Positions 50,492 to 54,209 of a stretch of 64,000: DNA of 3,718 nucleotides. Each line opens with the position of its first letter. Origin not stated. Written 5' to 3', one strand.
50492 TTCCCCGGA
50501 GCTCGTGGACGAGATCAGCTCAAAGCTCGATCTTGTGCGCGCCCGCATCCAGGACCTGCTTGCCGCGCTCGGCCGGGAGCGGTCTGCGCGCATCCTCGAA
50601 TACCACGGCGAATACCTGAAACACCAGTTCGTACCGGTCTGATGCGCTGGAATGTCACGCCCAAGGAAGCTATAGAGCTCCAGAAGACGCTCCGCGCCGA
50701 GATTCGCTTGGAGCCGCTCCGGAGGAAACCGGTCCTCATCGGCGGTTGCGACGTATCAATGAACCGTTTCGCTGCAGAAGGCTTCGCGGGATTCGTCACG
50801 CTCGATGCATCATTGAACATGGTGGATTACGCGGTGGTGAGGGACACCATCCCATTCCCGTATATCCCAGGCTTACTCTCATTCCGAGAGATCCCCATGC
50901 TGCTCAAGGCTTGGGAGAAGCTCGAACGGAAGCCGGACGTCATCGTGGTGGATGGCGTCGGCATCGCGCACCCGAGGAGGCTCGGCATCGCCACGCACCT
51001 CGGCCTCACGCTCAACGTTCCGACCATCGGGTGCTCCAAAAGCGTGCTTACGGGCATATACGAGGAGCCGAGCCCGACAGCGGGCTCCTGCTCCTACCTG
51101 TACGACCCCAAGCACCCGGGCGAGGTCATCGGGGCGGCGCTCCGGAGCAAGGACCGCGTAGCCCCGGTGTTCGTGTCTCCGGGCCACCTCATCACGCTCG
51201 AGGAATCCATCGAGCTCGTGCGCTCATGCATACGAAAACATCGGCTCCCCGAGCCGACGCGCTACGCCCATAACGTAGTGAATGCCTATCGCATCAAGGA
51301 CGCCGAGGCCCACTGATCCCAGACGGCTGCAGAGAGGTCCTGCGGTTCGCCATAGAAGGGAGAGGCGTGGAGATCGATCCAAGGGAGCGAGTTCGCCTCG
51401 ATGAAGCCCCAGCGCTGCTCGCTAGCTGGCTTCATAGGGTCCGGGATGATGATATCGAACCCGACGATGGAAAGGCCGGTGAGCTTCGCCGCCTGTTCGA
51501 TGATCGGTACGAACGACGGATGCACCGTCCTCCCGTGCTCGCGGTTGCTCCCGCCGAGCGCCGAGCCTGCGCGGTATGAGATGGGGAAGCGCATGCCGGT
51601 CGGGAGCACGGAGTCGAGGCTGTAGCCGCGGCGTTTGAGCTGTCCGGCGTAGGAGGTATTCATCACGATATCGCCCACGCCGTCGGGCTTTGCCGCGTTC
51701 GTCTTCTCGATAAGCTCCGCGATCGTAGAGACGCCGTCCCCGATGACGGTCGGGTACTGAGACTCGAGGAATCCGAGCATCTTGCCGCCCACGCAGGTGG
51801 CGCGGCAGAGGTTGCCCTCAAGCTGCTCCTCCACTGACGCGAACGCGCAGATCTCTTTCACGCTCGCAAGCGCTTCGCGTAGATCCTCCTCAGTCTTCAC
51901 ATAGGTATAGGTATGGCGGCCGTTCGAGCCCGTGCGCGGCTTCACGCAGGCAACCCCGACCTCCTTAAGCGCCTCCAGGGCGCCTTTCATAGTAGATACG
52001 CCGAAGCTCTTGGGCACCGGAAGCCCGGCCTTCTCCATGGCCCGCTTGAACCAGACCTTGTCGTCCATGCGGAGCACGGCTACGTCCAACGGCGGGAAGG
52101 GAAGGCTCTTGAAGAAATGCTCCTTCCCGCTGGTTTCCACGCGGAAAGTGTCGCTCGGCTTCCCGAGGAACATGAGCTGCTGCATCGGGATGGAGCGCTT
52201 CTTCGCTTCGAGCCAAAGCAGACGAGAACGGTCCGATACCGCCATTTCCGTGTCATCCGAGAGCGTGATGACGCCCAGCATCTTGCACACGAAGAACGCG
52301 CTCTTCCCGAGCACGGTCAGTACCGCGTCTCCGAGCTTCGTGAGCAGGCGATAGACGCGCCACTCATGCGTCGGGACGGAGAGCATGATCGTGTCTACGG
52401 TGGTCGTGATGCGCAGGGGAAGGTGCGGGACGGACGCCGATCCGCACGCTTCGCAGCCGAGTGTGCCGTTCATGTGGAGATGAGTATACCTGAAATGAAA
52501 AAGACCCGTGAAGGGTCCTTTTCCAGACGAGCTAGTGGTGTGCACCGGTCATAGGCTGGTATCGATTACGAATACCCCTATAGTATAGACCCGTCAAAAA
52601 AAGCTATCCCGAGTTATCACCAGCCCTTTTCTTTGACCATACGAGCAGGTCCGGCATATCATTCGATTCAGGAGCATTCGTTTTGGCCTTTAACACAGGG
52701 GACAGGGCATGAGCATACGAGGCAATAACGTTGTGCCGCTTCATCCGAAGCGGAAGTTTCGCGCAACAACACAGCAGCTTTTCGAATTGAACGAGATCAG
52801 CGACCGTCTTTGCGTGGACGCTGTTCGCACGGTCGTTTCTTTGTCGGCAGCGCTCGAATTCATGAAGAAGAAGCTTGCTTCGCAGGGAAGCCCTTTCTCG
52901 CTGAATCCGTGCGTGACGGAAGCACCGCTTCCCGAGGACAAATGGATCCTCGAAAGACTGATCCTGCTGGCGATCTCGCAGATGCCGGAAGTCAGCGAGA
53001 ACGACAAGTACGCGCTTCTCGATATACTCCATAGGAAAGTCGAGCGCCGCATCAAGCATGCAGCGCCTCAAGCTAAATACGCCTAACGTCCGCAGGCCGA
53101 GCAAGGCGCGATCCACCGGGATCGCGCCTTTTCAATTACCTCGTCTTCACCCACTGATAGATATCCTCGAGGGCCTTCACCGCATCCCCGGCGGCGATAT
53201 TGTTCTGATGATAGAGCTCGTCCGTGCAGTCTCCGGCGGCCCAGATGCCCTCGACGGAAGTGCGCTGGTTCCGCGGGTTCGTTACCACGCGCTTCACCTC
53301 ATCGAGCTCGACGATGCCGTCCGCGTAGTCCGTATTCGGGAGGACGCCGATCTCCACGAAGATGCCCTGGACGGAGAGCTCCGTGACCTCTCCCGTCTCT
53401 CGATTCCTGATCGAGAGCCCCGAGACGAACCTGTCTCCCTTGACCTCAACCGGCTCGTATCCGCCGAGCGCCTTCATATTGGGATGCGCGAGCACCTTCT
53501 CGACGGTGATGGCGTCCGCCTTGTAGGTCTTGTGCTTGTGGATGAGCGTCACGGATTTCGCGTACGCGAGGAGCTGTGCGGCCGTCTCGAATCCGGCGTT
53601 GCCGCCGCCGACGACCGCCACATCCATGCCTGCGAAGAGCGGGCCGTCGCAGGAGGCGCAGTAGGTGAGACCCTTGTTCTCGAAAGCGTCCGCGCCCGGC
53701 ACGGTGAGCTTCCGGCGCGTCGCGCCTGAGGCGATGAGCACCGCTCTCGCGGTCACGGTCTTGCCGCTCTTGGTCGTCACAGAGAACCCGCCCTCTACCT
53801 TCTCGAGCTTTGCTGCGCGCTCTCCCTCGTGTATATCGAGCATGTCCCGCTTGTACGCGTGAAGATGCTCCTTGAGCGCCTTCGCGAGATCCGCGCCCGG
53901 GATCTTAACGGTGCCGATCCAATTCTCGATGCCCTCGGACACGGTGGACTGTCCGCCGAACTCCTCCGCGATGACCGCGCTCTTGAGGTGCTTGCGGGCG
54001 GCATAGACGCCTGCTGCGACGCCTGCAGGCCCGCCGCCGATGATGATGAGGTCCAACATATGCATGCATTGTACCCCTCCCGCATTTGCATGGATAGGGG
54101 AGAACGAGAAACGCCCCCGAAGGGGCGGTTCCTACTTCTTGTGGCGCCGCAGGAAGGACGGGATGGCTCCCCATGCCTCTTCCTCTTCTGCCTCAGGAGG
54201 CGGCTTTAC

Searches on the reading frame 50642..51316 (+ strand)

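Call 56: search_protein_families(library=pfam, proteins=[window:50642-51316:+], max_evalue=0.00001)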
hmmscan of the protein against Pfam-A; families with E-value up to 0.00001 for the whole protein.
window:50642-51316:+ (224 aa): 1 family
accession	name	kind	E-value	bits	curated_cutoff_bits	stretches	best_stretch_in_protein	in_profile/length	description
PF04493.20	Endonuclease_5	-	3.9e-69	232.7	23.4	1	16-210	2-197/198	Endonuclease V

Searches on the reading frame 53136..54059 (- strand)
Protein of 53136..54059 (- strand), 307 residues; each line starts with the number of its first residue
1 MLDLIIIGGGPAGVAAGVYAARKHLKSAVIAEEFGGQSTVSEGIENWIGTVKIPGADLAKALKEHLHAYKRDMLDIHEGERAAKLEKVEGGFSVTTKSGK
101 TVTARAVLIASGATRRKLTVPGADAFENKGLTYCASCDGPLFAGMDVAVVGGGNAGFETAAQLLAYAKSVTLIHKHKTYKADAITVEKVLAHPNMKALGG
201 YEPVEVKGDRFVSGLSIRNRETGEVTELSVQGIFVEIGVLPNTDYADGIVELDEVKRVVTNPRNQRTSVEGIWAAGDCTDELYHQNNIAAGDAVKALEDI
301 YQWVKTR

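Call 56: search_protein_families(library=pfam, proteins=[window:53136-54059:-], max_evalue=0.00001)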
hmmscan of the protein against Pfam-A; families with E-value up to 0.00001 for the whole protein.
window:53136-54059:- (307 aa): 8 families
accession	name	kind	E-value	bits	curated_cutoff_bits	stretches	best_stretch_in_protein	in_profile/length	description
PF07992.20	Pyr_redox_2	-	1.3e-40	140.1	26.1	1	3-286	2-284/291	Pyridine nucleotide-disulphide oxidoreductase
PF13738.12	Pyr_redox_3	-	7.7e-24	84.9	30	1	69-276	91-305/305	Pyridine nucleotide-disulphide oxidoreductase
PF00890.30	FAD_binding_2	-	8.2e-12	45.5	20.4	0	3-44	1-44/414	FAD binding domain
PF01266.30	DAO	-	1.8e-09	38.1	27.9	0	3-42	1-43/353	FAD dependent oxidoreductase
PF03486.20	HI0933_like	-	1e-08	35.4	50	0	146-178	2-34/244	HI0933-like protein Rossmann domain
PF12831.13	FAD_oxidored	-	1.1e-08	35.2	27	0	3-55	1-53/416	FAD dependent oxidoreductase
PF01134.28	GIDA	-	1.9e-07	31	22.1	0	146-178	1-29/391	Glucose inhibited division protein A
PF00070.33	Pyr_redox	-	4.6e-07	30.7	22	0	147-209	2-69/82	Pyridine nucleotide-disulphide oxidoreductase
